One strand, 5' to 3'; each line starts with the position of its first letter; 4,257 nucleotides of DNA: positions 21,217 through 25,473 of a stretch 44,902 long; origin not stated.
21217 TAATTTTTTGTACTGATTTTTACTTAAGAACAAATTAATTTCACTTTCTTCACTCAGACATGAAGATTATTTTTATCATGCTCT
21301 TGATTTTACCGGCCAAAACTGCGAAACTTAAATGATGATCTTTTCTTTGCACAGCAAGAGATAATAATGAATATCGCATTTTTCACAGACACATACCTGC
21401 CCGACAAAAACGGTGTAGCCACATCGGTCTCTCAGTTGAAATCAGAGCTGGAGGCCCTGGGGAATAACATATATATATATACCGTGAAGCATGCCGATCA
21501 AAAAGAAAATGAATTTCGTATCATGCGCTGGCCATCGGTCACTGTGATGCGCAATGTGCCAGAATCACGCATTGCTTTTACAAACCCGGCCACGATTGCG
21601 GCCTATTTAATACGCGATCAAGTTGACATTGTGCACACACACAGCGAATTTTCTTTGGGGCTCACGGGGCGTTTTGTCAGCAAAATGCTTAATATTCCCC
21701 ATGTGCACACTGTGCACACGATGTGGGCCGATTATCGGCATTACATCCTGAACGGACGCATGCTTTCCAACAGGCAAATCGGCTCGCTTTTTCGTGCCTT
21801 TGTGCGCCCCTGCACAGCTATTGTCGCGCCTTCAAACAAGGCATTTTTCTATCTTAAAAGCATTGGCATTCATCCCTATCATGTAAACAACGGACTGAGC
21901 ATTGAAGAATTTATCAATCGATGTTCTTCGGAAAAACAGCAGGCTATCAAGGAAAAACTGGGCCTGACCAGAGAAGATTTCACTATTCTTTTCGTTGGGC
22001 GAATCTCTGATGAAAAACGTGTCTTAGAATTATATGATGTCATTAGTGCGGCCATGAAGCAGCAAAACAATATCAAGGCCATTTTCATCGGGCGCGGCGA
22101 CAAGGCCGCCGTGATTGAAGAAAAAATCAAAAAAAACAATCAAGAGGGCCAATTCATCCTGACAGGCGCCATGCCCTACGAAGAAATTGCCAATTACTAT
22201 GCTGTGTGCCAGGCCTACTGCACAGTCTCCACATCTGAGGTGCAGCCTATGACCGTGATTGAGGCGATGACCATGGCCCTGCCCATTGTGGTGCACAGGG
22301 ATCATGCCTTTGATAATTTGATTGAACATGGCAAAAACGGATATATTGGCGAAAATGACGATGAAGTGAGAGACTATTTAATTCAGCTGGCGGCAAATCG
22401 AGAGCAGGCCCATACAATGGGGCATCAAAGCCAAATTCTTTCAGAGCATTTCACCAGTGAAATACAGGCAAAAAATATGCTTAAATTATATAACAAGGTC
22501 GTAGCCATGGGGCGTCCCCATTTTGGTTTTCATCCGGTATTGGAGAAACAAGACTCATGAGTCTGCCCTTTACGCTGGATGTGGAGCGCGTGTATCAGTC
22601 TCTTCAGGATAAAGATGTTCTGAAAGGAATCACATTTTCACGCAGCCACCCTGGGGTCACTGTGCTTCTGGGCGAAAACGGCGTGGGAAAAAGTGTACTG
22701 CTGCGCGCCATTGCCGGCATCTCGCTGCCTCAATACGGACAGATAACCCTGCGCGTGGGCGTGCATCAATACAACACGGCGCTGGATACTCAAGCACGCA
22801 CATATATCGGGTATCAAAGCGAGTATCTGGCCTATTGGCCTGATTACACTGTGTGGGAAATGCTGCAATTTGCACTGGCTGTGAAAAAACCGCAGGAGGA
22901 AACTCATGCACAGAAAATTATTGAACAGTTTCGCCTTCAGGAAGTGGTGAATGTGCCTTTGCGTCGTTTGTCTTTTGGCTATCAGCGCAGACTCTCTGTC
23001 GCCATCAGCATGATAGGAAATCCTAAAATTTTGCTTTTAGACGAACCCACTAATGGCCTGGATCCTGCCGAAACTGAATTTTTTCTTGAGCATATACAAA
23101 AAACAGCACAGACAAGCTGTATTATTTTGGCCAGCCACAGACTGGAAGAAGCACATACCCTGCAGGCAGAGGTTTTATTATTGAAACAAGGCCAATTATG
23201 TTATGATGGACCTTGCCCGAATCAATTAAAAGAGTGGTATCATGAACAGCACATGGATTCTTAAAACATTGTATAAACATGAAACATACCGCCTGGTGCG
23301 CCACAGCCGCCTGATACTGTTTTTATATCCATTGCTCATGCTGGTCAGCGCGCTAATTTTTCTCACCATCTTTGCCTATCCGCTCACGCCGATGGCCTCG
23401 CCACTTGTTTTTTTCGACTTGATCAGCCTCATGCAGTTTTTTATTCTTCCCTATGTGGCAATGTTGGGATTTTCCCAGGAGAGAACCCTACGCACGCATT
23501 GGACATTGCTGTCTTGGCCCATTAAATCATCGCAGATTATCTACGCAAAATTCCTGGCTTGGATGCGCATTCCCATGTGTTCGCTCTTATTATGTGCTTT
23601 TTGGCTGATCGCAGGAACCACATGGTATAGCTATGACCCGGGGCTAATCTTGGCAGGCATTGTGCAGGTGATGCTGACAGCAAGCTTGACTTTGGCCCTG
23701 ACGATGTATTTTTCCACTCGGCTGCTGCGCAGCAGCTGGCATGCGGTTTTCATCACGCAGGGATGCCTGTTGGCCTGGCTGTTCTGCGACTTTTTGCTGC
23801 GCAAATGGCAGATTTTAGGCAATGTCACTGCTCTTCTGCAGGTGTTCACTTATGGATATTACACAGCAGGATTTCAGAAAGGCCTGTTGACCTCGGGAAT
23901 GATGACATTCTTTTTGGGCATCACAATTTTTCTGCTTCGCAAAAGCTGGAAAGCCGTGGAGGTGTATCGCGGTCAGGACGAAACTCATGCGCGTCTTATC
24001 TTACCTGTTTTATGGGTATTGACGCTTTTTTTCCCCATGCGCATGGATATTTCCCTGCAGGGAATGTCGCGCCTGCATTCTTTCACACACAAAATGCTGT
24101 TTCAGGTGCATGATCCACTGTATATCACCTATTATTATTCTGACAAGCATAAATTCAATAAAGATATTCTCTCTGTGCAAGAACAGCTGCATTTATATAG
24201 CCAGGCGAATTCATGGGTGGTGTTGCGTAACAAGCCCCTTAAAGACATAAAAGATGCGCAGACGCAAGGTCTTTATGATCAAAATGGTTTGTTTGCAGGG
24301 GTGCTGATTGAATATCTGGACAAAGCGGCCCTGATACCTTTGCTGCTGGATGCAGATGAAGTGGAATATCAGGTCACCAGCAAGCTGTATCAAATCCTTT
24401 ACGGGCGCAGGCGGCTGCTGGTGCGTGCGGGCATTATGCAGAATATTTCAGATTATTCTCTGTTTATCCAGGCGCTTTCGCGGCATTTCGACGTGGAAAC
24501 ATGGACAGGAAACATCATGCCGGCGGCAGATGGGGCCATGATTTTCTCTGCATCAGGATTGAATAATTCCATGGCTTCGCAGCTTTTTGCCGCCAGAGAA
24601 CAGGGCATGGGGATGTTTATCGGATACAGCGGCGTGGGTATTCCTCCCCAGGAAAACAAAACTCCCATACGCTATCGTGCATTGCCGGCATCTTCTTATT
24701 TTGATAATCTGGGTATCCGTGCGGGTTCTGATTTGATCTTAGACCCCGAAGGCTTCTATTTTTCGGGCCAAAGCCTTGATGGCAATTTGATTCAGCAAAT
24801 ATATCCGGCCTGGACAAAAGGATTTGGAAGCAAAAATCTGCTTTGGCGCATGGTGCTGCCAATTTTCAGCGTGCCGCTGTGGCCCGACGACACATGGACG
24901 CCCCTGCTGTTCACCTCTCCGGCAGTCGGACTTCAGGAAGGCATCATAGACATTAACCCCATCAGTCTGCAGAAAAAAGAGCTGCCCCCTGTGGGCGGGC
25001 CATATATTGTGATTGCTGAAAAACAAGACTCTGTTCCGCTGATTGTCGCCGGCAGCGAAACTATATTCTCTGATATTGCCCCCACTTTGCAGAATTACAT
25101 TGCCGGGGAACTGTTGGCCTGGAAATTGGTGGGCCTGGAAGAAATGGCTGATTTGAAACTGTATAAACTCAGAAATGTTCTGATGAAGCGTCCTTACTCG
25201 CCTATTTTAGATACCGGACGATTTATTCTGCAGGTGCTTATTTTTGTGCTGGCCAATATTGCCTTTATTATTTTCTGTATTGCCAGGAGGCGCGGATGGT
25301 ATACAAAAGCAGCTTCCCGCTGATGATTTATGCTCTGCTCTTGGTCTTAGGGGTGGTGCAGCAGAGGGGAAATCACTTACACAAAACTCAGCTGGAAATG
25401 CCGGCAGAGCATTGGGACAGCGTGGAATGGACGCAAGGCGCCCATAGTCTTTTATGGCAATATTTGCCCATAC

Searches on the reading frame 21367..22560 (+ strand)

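Call 40: search_protein_families(library=pfam, proteins=[window:21367-22560:+], max_evalue=0.001)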
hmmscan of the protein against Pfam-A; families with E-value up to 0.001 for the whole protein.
window:21367-22560:+ (397 aa): 5 families
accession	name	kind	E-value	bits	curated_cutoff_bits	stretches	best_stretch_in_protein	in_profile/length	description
PF00534.26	Glycos_transf_1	-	6.3e-28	97.9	26.4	1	191-354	2-168/172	Glycosyl transferases group 1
PF13439.12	Glyco_transf_4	-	2.1e-23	83.6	28.5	1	15-178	2-167/170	Glycosyltransferase Family 4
PF13692.12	Glyco_trans_1_4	-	2e-21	77.2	27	1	205-342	2-140/142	Glycosyl transferases group 1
PF13579.12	Glyco_trans_4_4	-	1.9e-11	45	29.7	1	15-156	1-135/158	Glycosyl transferase 4-like domain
PF08288.18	PIGA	-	0.00044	21.3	27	0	49-120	15-86/90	PIGA (GPI anchor biosynthesis)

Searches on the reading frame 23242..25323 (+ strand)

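Call 33: search_protein_families(library=ncbifam, proteins=[window:23242-25323:+], max_evalue=0.00001)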
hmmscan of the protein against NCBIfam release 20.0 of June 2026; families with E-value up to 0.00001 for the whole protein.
window:23242-25323:+ (693 aa): 1 family
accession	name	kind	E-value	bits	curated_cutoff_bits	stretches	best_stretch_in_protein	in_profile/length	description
TIGR03518.1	ABC_perm_GldF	equivalog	2e-07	31.3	288.5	1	24-235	16-233/240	gliding motility-associated ABC transporter permease subunit GldF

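Call 40: search_protein_families(library=pfam, proteins=[window:23242-25323:+], max_evalue=0.001)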
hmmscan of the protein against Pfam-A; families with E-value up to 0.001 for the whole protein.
window:23242-25323:+ (693 aa): 0 families
